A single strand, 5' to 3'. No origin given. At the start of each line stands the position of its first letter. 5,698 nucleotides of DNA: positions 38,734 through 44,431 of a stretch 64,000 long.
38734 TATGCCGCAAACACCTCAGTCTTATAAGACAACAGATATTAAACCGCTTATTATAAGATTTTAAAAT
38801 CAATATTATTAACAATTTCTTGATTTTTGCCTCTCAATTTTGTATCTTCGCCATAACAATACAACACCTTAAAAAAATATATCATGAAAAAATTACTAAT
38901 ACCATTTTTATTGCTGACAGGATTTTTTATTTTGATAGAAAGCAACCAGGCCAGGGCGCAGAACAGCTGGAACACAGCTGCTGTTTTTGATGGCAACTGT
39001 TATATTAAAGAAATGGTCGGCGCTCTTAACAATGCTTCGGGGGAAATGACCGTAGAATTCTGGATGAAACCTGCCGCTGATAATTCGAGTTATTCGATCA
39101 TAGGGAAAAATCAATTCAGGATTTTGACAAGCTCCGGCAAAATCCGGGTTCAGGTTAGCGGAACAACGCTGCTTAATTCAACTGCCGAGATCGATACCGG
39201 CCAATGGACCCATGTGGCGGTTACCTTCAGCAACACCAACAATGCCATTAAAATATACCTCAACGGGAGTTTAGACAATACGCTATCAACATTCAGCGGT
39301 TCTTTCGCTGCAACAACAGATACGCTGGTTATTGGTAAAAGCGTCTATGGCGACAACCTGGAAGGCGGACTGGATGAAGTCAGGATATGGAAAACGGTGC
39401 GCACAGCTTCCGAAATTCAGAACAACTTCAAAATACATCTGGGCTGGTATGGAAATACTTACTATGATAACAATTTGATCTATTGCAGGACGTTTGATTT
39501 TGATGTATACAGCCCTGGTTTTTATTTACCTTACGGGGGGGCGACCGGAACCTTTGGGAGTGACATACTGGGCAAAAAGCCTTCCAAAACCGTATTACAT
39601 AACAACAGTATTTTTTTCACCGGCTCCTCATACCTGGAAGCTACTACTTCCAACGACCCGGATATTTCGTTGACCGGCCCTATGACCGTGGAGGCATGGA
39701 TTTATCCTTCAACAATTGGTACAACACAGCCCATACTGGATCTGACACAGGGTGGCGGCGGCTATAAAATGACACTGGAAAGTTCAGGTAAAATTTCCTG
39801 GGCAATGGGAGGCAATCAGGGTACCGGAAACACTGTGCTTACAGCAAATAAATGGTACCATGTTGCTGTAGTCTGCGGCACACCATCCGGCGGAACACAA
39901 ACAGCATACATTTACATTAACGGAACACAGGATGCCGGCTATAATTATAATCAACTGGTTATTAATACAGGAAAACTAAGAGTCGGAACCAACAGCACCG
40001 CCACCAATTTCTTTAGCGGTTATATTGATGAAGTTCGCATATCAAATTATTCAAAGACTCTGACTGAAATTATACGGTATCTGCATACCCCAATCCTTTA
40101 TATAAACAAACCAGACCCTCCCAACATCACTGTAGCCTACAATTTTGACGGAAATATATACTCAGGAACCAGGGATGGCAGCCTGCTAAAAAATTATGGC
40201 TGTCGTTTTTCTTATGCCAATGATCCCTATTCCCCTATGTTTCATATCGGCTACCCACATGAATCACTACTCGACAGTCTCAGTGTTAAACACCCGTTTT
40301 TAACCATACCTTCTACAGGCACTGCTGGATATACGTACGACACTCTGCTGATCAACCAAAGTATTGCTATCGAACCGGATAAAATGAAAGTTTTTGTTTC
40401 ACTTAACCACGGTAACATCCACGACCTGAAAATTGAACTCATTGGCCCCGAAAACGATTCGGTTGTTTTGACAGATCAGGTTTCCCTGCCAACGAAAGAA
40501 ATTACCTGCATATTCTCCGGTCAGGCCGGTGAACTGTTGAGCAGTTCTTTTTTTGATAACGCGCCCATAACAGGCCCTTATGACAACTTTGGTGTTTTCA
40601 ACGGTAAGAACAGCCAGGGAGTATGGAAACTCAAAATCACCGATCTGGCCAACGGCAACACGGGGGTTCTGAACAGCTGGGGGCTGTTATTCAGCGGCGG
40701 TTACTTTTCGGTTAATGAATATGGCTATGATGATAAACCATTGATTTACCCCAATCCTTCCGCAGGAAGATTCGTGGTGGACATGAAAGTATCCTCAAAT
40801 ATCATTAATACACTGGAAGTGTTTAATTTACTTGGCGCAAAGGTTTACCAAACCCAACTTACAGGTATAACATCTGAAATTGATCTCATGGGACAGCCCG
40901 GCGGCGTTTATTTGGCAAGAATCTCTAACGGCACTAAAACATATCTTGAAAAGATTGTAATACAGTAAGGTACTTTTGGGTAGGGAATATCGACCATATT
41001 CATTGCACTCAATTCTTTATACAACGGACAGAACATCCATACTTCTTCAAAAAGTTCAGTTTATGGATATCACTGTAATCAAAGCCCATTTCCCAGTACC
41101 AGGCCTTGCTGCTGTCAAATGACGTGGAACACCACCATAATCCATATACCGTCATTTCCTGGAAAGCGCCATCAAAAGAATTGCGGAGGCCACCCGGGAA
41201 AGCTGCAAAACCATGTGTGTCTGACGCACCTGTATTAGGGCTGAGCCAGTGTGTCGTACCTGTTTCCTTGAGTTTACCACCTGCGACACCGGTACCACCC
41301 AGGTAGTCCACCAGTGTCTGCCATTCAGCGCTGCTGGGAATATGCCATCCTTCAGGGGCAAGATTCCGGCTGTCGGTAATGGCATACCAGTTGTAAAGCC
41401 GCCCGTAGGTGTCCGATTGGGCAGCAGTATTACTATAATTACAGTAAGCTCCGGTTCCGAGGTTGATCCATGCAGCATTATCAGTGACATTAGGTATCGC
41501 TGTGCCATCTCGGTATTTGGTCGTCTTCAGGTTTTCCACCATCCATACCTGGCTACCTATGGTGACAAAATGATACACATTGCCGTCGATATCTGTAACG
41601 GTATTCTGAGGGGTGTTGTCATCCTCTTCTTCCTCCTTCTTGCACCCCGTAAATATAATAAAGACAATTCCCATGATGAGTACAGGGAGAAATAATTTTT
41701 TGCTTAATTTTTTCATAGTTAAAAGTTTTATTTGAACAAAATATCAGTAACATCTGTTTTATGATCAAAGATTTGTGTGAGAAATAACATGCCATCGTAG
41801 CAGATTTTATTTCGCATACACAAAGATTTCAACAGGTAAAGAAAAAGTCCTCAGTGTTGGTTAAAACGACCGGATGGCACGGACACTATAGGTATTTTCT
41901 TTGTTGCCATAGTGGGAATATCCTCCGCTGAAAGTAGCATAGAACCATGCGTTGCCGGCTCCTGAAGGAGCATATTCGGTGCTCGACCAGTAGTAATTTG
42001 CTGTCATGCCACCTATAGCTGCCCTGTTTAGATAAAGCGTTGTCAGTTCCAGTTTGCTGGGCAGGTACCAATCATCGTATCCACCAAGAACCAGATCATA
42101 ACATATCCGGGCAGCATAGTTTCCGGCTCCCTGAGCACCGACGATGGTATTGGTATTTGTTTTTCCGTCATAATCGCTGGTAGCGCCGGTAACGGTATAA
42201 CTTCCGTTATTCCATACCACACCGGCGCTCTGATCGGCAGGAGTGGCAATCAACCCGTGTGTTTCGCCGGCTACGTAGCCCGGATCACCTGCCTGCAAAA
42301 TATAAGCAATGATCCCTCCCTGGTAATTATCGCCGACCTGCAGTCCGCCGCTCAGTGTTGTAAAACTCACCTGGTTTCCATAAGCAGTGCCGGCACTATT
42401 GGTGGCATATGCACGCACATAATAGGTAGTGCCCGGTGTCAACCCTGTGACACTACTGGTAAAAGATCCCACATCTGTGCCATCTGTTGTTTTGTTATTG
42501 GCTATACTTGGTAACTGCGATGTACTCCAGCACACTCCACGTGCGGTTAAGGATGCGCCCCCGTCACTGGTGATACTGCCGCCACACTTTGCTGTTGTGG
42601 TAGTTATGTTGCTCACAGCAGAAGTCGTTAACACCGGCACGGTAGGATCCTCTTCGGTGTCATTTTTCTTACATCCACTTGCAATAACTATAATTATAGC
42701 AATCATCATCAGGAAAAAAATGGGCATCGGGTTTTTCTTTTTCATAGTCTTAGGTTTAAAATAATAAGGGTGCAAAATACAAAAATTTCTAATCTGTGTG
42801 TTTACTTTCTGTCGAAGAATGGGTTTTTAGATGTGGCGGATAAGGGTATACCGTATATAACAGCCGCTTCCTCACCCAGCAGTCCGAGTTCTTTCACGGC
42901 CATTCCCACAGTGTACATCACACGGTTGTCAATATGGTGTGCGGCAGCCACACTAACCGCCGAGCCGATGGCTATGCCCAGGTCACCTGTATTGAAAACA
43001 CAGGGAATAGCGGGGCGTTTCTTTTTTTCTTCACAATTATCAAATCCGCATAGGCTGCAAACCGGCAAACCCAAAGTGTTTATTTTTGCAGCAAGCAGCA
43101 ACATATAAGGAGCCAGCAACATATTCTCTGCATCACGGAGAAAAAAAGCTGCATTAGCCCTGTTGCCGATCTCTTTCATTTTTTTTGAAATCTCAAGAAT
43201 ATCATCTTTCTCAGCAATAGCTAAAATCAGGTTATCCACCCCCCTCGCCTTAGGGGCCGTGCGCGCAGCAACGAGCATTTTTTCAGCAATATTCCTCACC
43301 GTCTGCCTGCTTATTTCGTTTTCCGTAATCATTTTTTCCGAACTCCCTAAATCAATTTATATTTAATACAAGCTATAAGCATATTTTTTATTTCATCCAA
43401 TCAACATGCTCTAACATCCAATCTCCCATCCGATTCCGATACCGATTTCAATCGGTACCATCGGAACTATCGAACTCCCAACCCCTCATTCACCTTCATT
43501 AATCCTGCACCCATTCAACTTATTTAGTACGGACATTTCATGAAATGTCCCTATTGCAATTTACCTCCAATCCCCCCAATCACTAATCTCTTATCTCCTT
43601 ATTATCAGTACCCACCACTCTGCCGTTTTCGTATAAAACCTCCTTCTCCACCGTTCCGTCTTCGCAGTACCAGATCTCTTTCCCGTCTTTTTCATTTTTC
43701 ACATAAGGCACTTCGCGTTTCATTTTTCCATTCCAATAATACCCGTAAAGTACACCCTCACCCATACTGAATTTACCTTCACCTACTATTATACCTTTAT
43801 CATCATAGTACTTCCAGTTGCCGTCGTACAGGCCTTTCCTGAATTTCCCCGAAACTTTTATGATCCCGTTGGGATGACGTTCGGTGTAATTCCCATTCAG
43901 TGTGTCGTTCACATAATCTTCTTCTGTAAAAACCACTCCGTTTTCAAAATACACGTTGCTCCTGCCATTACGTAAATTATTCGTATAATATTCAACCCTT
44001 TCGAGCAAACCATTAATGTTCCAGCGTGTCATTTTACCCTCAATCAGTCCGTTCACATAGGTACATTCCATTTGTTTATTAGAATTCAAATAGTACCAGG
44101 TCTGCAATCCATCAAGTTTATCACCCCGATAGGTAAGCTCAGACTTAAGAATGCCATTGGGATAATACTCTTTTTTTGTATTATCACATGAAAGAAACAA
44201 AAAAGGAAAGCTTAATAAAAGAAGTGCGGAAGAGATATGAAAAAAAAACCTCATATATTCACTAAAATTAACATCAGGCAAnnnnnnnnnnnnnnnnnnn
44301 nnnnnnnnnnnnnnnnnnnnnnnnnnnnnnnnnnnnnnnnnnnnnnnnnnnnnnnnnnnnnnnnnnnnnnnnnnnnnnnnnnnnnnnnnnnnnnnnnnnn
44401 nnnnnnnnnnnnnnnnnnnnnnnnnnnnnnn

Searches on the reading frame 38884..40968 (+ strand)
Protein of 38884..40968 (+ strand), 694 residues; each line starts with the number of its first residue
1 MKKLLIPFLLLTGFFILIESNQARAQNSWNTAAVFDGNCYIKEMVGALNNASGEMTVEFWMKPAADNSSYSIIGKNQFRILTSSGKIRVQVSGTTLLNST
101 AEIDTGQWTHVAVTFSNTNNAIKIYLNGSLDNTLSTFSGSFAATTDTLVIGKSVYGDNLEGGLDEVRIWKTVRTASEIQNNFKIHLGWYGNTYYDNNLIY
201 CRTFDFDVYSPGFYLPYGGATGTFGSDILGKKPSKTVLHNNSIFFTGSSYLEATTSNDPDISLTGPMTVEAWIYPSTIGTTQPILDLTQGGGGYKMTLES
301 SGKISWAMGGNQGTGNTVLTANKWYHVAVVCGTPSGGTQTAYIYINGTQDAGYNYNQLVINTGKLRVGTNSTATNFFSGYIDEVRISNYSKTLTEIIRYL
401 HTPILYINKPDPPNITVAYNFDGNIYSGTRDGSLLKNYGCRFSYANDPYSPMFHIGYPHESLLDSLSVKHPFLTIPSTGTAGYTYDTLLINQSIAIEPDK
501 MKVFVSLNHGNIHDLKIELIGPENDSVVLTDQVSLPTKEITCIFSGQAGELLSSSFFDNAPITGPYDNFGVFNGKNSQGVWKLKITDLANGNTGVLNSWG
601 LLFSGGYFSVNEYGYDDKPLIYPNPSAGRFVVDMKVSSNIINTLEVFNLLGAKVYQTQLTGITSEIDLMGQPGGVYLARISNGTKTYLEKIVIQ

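Call 11: search_protein_families(library=pfam, proteins=[window:38884-40968:+], max_evalue=0.001)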
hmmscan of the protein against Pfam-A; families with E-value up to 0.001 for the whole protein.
window:38884-40968:+ (694 aa): 3 families
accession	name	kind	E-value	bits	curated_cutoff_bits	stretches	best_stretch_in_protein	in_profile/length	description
PF13385.13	Laminin_G_3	-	9.6e-54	182.1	27.6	2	49-179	13-151/151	Concanavalin A-like lectin/glucanases superfamily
PF01483.27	P_proprotein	-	3.3e-12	46.8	21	1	500-602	3-85/86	Proprotein convertase P-domain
PF18962.6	Por_Secre_tail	-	8.5e-11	42.4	27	1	621-693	1-75/75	Secretion system C-terminal sorting domain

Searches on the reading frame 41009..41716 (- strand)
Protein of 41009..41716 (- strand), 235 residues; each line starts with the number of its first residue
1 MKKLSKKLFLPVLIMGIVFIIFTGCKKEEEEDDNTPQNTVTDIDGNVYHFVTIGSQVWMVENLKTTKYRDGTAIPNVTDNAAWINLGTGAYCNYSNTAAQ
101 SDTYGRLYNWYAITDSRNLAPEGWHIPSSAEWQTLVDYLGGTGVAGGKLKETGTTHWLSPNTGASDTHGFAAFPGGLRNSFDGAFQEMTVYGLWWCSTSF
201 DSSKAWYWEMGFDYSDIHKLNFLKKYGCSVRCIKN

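Call 11: search_protein_families(library=pfam, proteins=[window:41009-41716:-], max_evalue=0.001)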
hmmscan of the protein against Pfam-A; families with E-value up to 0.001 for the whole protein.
window:41009-41716:- (235 aa): 2 families
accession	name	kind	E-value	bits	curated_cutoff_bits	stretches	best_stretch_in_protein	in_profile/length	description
PF09603.15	Fib_succ_major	-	7.2e-46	157.2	33.9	1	51-234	1-187/187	Fibrobacter succinogenes major domain (Fib_succ_major)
PF07603.17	Lcl_C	-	0.00092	19.9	34.9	0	119-233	39-116/117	Lcl C-terminal domain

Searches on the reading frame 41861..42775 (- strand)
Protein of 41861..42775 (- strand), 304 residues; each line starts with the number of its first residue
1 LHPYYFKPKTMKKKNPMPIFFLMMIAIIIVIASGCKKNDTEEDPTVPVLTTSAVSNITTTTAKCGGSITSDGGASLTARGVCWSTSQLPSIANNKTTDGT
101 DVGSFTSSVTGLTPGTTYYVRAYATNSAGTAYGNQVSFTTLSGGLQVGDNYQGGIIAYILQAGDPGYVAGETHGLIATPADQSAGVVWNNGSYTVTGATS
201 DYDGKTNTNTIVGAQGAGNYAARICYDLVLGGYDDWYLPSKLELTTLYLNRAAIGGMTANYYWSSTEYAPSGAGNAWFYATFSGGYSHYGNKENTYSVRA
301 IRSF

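Call 11: search_protein_families(library=pfam, proteins=[window:41861-42775:-], max_evalue=0.001)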
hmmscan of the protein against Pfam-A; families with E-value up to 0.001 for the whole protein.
window:41861-42775:- (304 aa): 1 family
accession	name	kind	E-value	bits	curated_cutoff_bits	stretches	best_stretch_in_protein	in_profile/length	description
PF07603.17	Lcl_C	-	2.2e-12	47.7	34.9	1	180-302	4-117/117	Lcl C-terminal domain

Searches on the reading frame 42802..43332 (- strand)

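Call 11: search_protein_families(library=pfam, proteins=[window:42802-43332:-], max_evalue=0.001)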
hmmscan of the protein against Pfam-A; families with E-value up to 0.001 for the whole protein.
window:42802-43332:- (176 aa): 1 family
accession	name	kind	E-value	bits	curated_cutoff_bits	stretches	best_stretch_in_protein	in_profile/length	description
PF09918.14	DUF2148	-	3.4e-30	104.3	25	1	110-175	4-68/68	Uncharacterized protein containing a ferredoxin domain (DUF2148)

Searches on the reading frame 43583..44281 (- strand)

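Call 11: search_protein_families(library=pfam, proteins=[window:43583-44281:-], max_evalue=0.001)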
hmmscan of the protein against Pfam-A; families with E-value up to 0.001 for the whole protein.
window:43583-44281:- (232 aa): 1 family
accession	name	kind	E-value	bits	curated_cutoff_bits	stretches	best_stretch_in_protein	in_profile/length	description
PF07661.19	MORN_2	-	5.3e-17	60.3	29.6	0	36-51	5-20/22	MORN repeat variant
